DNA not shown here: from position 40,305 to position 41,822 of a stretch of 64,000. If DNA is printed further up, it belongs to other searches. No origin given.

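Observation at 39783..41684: AT-rich islet: orphan CheY-like receiver plus CHAT (caspase-like) protein with an unknown C-terminal half; candidate phospho-gated protease or defence module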

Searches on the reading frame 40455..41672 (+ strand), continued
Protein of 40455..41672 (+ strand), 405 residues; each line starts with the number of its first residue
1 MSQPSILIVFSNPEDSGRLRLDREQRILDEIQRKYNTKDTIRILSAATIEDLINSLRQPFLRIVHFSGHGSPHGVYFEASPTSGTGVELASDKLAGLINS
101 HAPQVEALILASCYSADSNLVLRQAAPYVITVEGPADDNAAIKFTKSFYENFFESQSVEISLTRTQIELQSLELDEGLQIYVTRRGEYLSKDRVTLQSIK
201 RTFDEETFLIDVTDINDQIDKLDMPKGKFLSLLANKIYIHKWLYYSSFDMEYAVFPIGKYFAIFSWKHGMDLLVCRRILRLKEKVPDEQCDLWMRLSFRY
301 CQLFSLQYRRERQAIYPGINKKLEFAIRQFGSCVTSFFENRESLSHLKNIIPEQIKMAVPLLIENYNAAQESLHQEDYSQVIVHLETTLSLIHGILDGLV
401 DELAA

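Call 40: search_protein_families(library=pfam, proteins=[L001:7328-7756:-, L014:9197-9670:+, L014:9762-10262:+, L015:9203-9697:+, L015:9694-10005:+, L042:9304-9801:+, L013:9212-9859:+], max_evalue=1)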
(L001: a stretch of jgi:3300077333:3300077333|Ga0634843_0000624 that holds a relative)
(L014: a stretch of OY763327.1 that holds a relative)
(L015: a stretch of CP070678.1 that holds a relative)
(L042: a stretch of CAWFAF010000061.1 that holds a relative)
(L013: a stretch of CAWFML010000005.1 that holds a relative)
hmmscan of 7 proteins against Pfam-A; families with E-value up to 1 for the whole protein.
L001:7328-7756:- (142 aa): 0 families

L014:9197-9670:+ (157 aa): 1 family
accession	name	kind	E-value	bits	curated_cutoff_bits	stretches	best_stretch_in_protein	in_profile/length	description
PF00359.27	PTS_EIIA_2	-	1.2e-21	77.6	27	1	19-152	12-142/144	Phosphoenolpyruvate-dependent sugar phosphotransferase system, EIIA 2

L014:9762-10262:+ (166 aa): 3 families
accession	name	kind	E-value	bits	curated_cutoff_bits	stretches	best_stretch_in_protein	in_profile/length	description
PF00359.27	PTS_EIIA_2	-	4.4e-13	49.9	27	1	29-156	21-141/144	Phosphoenolpyruvate-dependent sugar phosphotransferase system, EIIA 2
PF17025.10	DUF5099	-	0.11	13.5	27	1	39-71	67-99/108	Domain of unknown function (DUF5099)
PF16254.10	DUF4910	-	0.21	10.8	26.6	1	7-55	184-230/247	Domain of unknown function (DUF4910)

L015:9203-9697:+ (164 aa): 2 families
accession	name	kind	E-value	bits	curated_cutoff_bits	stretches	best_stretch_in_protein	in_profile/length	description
PF00359.27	PTS_EIIA_2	-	1.2e-10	42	27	1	24-123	11-106/144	Phosphoenolpyruvate-dependent sugar phosphotransferase system, EIIA 2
PF07565.18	Band_3_cyto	-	0.27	11.3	34.3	1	21-65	65-109/294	Band 3 cytoplasmic domain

L015:9694-10005:+ (103 aa): 3 families
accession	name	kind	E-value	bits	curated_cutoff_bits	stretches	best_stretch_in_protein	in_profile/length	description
PF00381.24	PTS-HPr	-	6.4e-15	55.4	23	1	7-85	3-80/81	PTS HPr component phosphorylation site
PF10109.15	Phage_TAC_7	-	0.19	12.2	25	1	41-72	6-38/79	Phage tail assembly chaperone proteins, E, or 41 or 14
PF08830.15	DUF1806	-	0.21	12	27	1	7-51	57-103/112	Protein of unknown function (DUF1806)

L042:9304-9801:+ (165 aa): 1 family
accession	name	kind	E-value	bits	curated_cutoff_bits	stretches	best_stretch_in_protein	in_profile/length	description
PF00359.27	PTS_EIIA_2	-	6.9e-14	52.5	27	1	18-132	7-117/144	Phosphoenolpyruvate-dependent sugar phosphotransferase system, EIIA 2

L013:9212-9859:+ (215 aa): 13 families
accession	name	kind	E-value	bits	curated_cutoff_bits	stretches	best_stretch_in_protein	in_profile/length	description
PF00072.30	Response_reg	-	6e-28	97.7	30.2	1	11-122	1-110/111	Response regulator receiver domain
PF00196.25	GerE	-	1.6e-17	63.3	23.5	1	152-207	2-57/57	Bacterial regulatory proteins, luxR family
PF08281.18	Sigma70_r4_2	-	1.4e-06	28.3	25.7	1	153-191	11-50/54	Sigma-70, region 4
PF04545.22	Sigma70_r4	-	0.0012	18.7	24.1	1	153-186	5-39/50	Sigma-70, region 4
PF13384.12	HTH_23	-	0.0056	16.9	24.6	1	158-186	8-36/50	Homeodomain-like domain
PF13551.12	HTH_29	-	0.0058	17.1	28.1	1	159-191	3-36/64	Winged helix-turn helix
PF08279.18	HTH_11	-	0.007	16.7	25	1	156-187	1-35/55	HTH domain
PF13936.12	HTH_38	-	0.033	14.4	27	1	153-185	5-38/44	Helix-turn-helix domain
PF24409.1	wHTH-PRTase_assc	-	0.051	14.1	27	1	160-206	3-50/83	wHTH-PRTase associated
PF14493.12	HTH_40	-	0.062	14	27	1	158-187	3-32/89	Helix-turn-helix domain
PF12840.13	HTH_20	-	0.063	13.7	27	1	158-185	7-36/51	Helix-turn-helix domain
PF01022.26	HTH_5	-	0.1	12.9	22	1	158-186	5-34/47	Bacterial regulatory protein, arsR family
PF13518.12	HTH_28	-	0.13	12.8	25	1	159-190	4-35/52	Helix-turn-helix domain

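Call 50: search_protein_families(library=pfam, proteins=[P0013, P0015, P0017, P0014, P0016, P0018], max_evalue=0.01)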
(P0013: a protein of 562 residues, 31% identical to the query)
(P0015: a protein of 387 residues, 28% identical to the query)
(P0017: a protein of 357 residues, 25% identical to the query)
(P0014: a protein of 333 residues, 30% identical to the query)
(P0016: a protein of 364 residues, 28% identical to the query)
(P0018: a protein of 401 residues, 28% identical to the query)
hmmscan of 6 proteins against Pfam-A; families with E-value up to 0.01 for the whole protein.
P0013 (562 aa): 2 families
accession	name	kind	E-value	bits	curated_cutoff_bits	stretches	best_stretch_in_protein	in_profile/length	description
PF20702.3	nSTAND2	-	1.8e-09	37.7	24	1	139-282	116-260/279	Novel STAND NTPase 2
PF12770.12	CHAT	-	2.8e-08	34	24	1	389-528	108-258/289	CHAT domain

P0015 (387 aa): 2 families
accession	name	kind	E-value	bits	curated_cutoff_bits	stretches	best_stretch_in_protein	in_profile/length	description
PF18864.6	AbiTii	-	2e-32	113.3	27.6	1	3-182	1-185/189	AbiTii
PF12770.12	CHAT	-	9.2e-13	48.7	24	1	211-352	107-259/289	CHAT domain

P0017 (357 aa): 2 families
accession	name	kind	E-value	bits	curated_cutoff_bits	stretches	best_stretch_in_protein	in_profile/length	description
PF12770.12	CHAT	-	2e-10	41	24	1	179-322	106-261/289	CHAT domain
PF00656.27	Peptidase_C14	-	0.00029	21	21.4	1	179-277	22-133/233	Caspase domain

P0014 (333 aa): 2 families
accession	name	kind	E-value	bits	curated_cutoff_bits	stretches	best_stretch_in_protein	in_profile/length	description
PF12770.12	CHAT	-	1.4e-09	38.2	24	1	48-173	128-268/289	CHAT domain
PF16830.10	NBD94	-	0.008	17.1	25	0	226-283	9-66/91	Nucleotide-Binding Domain 94 of RH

P0016 (364 aa): 1 family
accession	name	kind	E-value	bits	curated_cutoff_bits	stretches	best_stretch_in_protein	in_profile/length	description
PF12770.12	CHAT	-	1.3e-12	48.2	24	1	146-328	73-266/289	CHAT domain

P0018 (401 aa): 1 family
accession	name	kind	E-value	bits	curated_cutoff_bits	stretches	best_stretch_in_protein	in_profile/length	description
PF12770.12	CHAT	-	5.1e-08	33.1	24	1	267-394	129-270/289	CHAT domain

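Call 58: find_homologous_proteins(query=A3, max_evalue=1e-10)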
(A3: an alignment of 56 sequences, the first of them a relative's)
Query A3 (56 sequences) (405 aa, profile of the alignment): 13 proteins with E <= 1e-10 among 8000 candidates.
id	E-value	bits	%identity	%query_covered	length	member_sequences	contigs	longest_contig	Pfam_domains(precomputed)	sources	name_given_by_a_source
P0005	5.4e-139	482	47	99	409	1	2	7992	PF12770.13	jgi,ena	jgi:hypothetical protein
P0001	2.0e-136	473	100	100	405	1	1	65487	PF12770.13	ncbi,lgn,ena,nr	ncbi:MAG TPA: CHAT domain-containing protein [Blastocatellia bacterium]|nr:CHAT domain-containing pr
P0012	3.5e-133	462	33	99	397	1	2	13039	-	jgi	-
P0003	4.7e-133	462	62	100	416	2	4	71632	PF12770.13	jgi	jgi:hypothetical protein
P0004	1.5e-132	460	50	98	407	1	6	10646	PF12770.13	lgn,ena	-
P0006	2.2e-128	447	45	100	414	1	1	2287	PF12770.13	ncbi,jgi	jgi:hypothetical protein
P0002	2.7e-122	427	69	99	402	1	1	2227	PF12770.13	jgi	jgi:hypothetical protein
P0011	3.5e-118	413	34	100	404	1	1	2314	-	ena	-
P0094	4.1e-82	294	22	83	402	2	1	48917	-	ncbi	ncbi:MAG TPA: hypothetical protein VF116_08555 [Ktedonobacterales bacterium]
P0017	2.7e-29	120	25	42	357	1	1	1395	PF20701.5,PF12770.13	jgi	jgi:hypothetical protein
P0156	1.5e-27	115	24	43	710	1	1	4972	PF13676.12,PF12770.13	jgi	jgi:hypothetical protein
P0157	1.8e-23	101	28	41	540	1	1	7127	PF13424.13,PF12770.13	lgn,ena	-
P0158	1.8e-19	88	34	32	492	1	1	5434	PF12770.13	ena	-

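Call 70: search_solved_structures(query=A3, max_evalue=10, show_alignments=1)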
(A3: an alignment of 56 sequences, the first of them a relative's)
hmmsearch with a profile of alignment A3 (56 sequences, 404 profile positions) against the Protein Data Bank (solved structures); distinct sequences matched with E-value up to 10: 10.
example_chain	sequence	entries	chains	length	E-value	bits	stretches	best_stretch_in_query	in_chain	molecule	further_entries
8tl0_A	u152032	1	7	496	8.9e-27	97.1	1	5-184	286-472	CHAT domain-containing protein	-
7unh_A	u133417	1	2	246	0.022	16.8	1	353-395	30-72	SP2 designed chlorophyll dimer protein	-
7uni_A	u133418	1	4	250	0.023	16.8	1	353-395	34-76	SP2-ZnPPaM designed chlorophyll dimer protein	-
8glt_1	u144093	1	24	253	0.034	16.2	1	354-395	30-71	C2-chlorophyll-comp_O32-15_ctermHis, polyalanine model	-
3gku_A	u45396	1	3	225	0.15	14.1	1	136-237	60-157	Probable RNA-binding protein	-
8f39_Y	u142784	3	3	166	0.63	12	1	145-224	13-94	ATP synthase subunit 5, mitochondrial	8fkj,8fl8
8f29_Y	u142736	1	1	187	0.81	11.7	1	145-224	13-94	ATP synthase subunit 5, mitochondrial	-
6b8h_O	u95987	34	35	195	0.89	11.5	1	145-224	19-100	ATP synthase subunit 5, mitochondrial | ATP synthase subunit 5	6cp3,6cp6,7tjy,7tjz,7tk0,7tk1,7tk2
4uos_A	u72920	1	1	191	2.9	9.8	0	304-371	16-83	DESIGNED HELICAL BUNDLE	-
9min_D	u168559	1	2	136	9.3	8.2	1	346-397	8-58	designed minibinder KH46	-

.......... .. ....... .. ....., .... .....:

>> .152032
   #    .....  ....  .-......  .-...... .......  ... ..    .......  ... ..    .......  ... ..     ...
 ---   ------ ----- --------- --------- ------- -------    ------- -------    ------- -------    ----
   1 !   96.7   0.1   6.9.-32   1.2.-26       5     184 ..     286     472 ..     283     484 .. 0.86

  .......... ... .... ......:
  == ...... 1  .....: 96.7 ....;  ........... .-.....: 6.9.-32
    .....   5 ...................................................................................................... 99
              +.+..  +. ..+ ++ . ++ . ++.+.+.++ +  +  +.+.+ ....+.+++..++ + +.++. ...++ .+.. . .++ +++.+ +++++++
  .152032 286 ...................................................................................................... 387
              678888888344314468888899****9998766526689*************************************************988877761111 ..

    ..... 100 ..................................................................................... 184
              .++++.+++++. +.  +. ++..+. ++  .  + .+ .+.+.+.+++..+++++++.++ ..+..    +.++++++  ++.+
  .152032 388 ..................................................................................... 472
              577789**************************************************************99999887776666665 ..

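Call 74: search_dna_similar(query=window:40455-41672:+, collection=plasmids, mode=protein, max_evalue=0.001, max_rows=20)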
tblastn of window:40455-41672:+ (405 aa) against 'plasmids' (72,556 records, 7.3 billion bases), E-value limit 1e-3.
Records with a match: 50; places in all: 69; records where one place covers at least 80% of the query: 0.
Best place of each record, by identity: <60% 50.
By first word of the organism name: Nostoc 11; Agrobacterium 7; Acaryochloris 7; Tolypothrix 6; Calothrix 4; Streptomyces 3; Microchaete 2; Rhodococcus 2; Nostocales 1; Leisingera 1; and 6 more.
By predicted mobility (MOB-suite, as given by PLSDB): mobilizable 19; non-mobilizable 18; conjugative 13.
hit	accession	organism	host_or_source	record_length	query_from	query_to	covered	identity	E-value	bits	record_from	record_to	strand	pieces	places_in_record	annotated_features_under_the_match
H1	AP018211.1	Calothrix brevissima NIES-22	-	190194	3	215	53%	30.1%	1e-12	77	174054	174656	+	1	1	hypothetical protein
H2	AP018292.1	Calothrix sp. NIES-4105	-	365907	5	228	55%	28.1%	3e-13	79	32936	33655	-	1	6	hypothetical protein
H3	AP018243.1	Microchaete diplosiphon NIES-3275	-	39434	6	200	48%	30.8%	2e-10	71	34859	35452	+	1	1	hypothetical protein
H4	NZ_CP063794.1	Tolypothrix sp. PCC 7712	Soil sample,soil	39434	6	200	48%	30.8%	2e-10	71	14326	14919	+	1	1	CHAT domain-containing protein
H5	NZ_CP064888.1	Tolypothrix sp. PCC 7601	Fresh water sample,Fresh water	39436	6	200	48%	30.8%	2e-10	71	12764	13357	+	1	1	CHAT domain-containing protein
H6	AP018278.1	Calothrix sp. NIES-4101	-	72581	6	172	41%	33.7%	2e-14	83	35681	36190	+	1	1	hypothetical protein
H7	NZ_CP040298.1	Nostoc sp. TCL26-01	Leiosporoceros dussii,pure culture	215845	3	178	43%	31.8%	1e-11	74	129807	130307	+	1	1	AAA-like domain-containing protein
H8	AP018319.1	Nostoc sp. HK-01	-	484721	6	194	47%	29.5%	2e-10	71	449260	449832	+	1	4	protein of unknown function DUF900, hydrolase-like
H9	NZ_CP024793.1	Nostoc flagelliforme CCNUN1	cell culture,desert soil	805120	2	157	39%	35.0%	4e-12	76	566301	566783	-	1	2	NACHT domain-containing protein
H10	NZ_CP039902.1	Agrobacterium tumefaciens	-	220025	6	182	44%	30.8%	4e-10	69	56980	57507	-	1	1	CHAT domain-containing protein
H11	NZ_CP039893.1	Agrobacterium tumefaciens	-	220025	6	182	44%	30.8%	4e-10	69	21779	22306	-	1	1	CHAT domain-containing protein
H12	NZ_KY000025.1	Agrobacterium genomosp. 6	-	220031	6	182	44%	30.8%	4e-10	69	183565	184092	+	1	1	CHAT domain-containing protein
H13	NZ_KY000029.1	Agrobacterium genomosp. 6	-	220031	6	182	44%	30.8%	4e-10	69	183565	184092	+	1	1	CHAT domain-containing protein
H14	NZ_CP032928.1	Agrobacterium tumefaciens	Rubus sp.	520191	6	186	45%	30.0%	3e-11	73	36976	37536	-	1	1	CHAT domain-containing protein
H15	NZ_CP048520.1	Agrobacterium tumefaciens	walnut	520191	6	186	45%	30.0%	3e-11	73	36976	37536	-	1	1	CHAT domain-containing protein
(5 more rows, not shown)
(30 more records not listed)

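Call 75: search_dna_similar(query=window:40455-41672:+, collection=phages, mode=protein, max_evalue=0.001, max_rows=10)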
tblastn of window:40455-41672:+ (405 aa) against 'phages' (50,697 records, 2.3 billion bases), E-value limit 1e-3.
No match.

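Call 79: search_protein_families(library=pfam, proteins=[L013:5024-6046:+, L013:6191-7516:+, L013:10263-11264:-], max_evalue=0.001)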
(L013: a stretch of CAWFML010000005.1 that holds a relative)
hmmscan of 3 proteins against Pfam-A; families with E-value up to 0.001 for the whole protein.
L013:5024-6046:+ (340 aa): 0 families

L013:6191-7516:+ (441 aa): 5 families
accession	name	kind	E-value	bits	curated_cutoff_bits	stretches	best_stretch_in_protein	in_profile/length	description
PF00069.31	Pkinase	-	1.6e-48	165.8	31.7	1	170-435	1-260/263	Protein kinase domain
PF07714.23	PK_Tyr_Ser-Thr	-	1.1e-31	110.5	23.1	1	172-433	3-254/258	Protein tyrosine and serine/threonine kinase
PF00498.31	FHA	-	6.7e-18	65.3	20.7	1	26-87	2-65/67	FHA domain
PF16697.10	Yop-YscD_cpl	-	6.9e-15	55.5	33.2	1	6-96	1-91/94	Inner membrane component of T3SS, cytoplasmic domain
PF01636.29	APH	-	6.9e-05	23.1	23.2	0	271-304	154-184/239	Phosphotransferase enzyme family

L013:10263-11264:- (333 aa): 3 families
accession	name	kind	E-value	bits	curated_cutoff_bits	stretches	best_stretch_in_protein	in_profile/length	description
PF00589.27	Phage_integrase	-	9.6e-19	68.2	27.1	1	172-331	3-142/172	Phage integrase family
PF14659.12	Phage_int_SAM_3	-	6.3e-14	52.4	22.6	1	64-121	1-57/58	Phage integrase, N-terminal SAM-like domain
PF13495.12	Phage_int_SAM_4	-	0.00078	20.2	27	0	69-140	2-73/85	Phage integrase, N-terminal SAM-like domain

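Call 92: search_protein_families(library=pfam, proteins=[L069:1262-6211:+, L069:6211-8001:+, L069:7929-8591:+, L069:8655-9266:+, L069:9194-10612:+], max_evalue=0.001)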
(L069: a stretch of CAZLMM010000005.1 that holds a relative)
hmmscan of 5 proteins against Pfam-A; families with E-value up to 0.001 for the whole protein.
L069:1262-6211:+ (1649 aa): 5 families
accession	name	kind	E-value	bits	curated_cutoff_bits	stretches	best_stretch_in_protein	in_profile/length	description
PF13185.12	GAF_2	-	1.1e-49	168.6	28.6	4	732-880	3-135/136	GAF domain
PF01590.32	GAF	-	4.6e-46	157.1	22.4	2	734-880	3-133/133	GAF domain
PF13492.12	GAF_3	-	1.7e-26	93.6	27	0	1017-1066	80-129/129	GAF domain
PF00072.30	Response_reg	-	9.8e-20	71.2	30.2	1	25-139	1-109/111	Response regulator receiver domain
PF02518.31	HATPase_c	-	2.9e-12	47.4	26.4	1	1529-1640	5-110/111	Histidine kinase-, DNA gyrase B-, and HSP90-like ATPase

L069:6211-8001:+ (596 aa): 3 families
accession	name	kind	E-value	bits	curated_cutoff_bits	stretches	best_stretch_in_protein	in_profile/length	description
PF19974.5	TCAD9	-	2.2e-18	67.1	40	1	354-489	272-396/429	Ternary complex associated domain 9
PF00072.30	Response_reg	-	1.6e-09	38.3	30.2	1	14-130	1-110/111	Response regulator receiver domain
PF01636.29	APH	-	2.2e-07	31.3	23.2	1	392-435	166-210/239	Phosphotransferase enzyme family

L069:7929-8591:+ (220 aa): 1 family
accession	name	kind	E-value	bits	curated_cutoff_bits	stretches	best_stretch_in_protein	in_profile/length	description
PF12770.12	CHAT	-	8.5e-06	25.8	24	1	42-158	107-216/289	CHAT domain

L069:8655-9266:+ (203 aa): 1 family
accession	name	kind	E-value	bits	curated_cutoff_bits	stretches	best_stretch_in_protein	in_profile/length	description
PF00293.34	NUDIX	-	2.2e-10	41.1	21.1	1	54-194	2-123/134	NUDIX domain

L069:9194-10612:+ (472 aa): 5 families
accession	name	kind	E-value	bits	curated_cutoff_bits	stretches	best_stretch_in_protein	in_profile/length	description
PF00486.34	Trans_reg_C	-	3e-17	62.9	26.2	1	393-467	5-77/77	Transcriptional regulatory protein, C terminal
PF13191.12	AAA_16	-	1.3e-05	26.2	32.6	1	51-195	25-162/167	AAA ATPase domain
PF13401.12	AAA_22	-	1.5e-05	25.7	27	1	53-203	8-121/130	AAA domain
PF20703.3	nSTAND1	-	2.5e-05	24.5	27.1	1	36-277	19-227/379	Novel STAND NTPase 1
PF05621.17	TniB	-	0.0003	20.7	22.4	0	51-135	36-116/189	Bacterial TniB protein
